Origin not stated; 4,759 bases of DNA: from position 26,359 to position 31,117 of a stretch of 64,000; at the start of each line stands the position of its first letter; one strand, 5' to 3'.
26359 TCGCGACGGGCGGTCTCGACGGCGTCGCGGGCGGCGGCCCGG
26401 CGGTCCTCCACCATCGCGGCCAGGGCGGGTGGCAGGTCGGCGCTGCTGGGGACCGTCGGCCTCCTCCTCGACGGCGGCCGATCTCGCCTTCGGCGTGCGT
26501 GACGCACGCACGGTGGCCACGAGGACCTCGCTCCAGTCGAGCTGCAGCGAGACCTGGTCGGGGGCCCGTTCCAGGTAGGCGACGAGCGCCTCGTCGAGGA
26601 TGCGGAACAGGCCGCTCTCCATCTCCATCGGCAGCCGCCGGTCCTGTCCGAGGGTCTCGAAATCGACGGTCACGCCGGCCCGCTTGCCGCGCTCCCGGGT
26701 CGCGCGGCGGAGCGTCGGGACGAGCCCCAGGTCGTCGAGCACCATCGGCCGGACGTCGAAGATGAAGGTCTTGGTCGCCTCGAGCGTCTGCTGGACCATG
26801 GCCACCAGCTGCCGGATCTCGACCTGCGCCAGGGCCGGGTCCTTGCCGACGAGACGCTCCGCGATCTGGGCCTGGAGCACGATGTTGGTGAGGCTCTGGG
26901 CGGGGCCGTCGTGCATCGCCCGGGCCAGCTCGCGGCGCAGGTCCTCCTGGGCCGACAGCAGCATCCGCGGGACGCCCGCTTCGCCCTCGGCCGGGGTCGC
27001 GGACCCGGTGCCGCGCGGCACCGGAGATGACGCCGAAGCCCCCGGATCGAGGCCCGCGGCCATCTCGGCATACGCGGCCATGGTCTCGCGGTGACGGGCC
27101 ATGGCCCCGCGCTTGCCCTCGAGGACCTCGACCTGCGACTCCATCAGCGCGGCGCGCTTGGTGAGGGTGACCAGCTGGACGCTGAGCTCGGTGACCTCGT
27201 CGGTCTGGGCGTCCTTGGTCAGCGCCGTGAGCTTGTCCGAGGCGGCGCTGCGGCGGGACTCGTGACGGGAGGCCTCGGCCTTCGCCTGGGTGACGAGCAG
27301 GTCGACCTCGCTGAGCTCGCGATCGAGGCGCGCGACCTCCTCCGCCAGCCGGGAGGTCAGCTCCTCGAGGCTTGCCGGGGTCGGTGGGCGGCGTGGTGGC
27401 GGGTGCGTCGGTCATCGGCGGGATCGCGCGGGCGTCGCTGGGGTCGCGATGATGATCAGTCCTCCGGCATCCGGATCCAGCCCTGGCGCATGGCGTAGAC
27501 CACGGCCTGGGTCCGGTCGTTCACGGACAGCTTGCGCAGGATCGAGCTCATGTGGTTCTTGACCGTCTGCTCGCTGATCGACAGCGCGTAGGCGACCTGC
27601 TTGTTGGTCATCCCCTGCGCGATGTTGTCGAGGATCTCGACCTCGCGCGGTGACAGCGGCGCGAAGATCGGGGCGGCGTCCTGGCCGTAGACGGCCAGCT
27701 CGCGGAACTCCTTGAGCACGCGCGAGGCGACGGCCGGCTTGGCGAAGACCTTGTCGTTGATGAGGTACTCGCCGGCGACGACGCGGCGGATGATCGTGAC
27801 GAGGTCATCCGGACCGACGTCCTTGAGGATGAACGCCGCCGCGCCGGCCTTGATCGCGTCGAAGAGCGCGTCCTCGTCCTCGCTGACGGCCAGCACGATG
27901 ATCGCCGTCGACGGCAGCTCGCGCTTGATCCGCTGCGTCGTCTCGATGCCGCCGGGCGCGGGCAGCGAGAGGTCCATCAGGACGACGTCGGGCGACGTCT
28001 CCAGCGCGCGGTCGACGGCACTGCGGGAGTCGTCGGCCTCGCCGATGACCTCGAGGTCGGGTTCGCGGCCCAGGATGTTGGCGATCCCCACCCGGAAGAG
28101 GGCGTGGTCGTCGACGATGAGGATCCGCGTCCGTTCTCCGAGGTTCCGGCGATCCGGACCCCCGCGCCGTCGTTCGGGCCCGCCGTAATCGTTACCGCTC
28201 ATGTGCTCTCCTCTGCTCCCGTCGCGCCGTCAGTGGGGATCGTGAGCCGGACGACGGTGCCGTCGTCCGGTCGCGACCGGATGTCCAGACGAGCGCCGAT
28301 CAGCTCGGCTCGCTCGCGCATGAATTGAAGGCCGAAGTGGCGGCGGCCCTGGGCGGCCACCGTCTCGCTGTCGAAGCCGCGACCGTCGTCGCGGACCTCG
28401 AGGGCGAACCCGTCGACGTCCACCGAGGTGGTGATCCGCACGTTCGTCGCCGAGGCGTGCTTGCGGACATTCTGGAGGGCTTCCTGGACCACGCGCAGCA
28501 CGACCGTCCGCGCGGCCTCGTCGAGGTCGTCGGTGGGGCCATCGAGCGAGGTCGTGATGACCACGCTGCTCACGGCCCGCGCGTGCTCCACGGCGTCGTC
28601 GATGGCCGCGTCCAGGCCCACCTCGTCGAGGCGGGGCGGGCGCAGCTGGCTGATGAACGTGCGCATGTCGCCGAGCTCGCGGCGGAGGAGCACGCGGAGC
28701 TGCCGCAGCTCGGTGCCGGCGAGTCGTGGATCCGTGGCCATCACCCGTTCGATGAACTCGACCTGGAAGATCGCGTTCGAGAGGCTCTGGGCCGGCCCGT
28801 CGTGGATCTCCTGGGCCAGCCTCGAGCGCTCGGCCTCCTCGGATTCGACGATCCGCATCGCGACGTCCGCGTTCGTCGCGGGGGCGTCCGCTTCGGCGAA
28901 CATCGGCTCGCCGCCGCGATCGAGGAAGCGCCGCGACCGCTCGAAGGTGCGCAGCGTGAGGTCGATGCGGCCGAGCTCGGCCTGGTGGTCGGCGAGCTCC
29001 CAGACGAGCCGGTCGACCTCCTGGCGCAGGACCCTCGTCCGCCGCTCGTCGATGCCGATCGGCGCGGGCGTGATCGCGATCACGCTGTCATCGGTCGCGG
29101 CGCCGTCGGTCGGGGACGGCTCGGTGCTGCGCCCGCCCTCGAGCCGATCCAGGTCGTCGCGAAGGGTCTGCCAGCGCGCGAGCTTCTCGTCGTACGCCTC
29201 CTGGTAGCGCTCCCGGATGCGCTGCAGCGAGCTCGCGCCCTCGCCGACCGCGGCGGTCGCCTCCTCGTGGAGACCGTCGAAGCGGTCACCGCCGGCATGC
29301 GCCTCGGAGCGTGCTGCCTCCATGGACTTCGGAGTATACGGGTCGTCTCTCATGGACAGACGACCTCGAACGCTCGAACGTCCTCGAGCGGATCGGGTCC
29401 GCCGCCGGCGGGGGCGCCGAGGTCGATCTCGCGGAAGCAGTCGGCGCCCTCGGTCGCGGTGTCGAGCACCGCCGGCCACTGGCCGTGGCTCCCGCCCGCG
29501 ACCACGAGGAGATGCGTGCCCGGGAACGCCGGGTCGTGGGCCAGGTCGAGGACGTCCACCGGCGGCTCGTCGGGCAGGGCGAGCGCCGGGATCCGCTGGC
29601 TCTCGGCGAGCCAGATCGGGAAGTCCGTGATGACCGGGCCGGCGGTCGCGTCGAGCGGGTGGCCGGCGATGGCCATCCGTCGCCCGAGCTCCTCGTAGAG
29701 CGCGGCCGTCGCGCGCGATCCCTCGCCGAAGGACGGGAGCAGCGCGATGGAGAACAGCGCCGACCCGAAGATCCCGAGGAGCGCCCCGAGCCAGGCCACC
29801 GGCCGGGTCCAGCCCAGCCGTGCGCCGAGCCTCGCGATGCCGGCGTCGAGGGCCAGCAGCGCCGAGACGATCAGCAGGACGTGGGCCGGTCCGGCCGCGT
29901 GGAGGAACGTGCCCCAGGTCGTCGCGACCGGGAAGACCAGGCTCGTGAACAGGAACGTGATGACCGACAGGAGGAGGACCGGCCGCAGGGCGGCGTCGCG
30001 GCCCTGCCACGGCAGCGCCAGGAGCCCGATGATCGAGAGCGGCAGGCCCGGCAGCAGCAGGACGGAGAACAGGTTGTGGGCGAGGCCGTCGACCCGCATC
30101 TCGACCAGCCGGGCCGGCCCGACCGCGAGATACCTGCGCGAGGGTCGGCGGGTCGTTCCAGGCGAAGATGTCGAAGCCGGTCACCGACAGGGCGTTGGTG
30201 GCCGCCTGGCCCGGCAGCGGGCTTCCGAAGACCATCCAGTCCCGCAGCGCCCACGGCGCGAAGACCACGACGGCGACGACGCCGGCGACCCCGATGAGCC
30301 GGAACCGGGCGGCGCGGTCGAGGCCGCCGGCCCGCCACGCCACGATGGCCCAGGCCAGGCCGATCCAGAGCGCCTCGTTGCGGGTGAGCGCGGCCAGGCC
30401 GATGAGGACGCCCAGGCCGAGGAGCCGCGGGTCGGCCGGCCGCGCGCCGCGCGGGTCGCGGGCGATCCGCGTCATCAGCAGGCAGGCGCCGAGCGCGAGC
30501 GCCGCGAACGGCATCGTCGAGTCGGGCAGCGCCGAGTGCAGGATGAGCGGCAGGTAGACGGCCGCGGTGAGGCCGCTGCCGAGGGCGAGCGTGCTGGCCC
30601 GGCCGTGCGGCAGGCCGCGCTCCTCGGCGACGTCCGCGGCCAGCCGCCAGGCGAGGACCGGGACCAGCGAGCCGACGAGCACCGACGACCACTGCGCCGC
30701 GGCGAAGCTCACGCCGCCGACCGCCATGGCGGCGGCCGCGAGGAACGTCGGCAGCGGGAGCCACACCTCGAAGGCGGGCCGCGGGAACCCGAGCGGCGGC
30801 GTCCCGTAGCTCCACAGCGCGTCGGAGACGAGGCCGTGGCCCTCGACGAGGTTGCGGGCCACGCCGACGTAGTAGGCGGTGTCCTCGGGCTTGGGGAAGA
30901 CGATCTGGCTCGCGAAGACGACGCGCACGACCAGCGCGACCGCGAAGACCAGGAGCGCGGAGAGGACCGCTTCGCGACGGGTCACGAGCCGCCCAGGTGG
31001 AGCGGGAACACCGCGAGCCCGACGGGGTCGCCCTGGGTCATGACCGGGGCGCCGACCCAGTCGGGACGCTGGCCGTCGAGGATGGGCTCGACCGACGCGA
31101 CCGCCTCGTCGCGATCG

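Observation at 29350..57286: Supercluster of about 16 polytopic GT-C/DUF2029-type membrane glycosyltransferase paralogues with their donor-synthesis genes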

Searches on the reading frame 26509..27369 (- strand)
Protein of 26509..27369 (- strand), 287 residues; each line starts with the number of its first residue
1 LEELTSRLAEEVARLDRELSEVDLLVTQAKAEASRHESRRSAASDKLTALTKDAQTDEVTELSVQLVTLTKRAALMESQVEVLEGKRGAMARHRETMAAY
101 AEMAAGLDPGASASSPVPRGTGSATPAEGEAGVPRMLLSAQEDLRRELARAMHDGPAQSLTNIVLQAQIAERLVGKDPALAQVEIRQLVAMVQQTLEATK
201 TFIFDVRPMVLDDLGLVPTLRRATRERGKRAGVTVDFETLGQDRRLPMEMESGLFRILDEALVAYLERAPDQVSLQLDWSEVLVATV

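Call 70: search_protein_families(library=pfam, max_evalue=0.01, proteins=[window:26509-27369:-])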
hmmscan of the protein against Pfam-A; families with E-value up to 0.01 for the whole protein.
window:26509-27369:- (287 aa): 1 family
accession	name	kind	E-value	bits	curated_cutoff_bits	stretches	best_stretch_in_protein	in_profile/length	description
PF07730.19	HisKA_3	-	8e-13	49.2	24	1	145-211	2-68/68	Histidine kinase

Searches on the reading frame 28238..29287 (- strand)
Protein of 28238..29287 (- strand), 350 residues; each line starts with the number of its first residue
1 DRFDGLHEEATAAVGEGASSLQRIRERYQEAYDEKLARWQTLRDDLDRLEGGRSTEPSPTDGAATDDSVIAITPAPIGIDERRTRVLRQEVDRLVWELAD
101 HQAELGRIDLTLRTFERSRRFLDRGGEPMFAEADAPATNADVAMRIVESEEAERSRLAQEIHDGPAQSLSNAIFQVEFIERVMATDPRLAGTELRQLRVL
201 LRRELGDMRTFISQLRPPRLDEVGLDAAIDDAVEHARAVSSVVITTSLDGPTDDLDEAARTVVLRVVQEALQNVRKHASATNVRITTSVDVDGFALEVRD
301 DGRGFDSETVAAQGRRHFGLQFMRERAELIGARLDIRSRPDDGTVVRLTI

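Call 11: search_protein_families(library=pfam, proteins=[window:28238-29287:-], max_evalue=0.01)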
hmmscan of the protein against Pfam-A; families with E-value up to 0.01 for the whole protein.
window:28238-29287:- (350 aa): 3 families
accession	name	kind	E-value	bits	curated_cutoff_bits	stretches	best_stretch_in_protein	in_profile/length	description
PF07730.19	HisKA_3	-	2.3e-15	57.3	24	1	153-219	1-67/68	Histidine kinase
PF02518.31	HATPase_c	-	1.3e-13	51.8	26.4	1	263-350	6-107/111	Histidine kinase-, DNA gyrase B-, and HSP90-like ATPase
PF13581.12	HATPase_c_2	-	7.8e-07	29.6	27.4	1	254-349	23-126/127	Histidine kinase-like ATPase domain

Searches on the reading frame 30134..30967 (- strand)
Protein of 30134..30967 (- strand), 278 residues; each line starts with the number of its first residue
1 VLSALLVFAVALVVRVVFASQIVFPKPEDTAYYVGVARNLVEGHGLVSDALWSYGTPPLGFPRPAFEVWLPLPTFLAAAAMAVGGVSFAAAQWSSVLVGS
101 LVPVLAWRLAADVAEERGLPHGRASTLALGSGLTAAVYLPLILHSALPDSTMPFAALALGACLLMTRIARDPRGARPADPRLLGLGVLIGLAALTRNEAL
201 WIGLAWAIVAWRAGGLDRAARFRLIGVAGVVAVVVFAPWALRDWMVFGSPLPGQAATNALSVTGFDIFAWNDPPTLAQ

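Call 8: search_protein_families(library=pfam, proteins=[window:30134-30967:-], max_evalue=0.01)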
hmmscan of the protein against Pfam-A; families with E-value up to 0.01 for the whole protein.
window:30134-30967:- (278 aa): 1 family
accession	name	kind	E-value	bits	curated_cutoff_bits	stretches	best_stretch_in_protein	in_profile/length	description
PF13231.12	PMT_2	-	0.00019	22.1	26.1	1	71-240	4-158/160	Dolichyl-phosphate-mannose-protein mannosyltransferase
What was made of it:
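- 29350..30985 (-): A: PMT_2-like GT-C, about 540 aa, with a frameshift at about 30136. PMT_2 scores 22.1 bits, below the cutoff (call 8).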
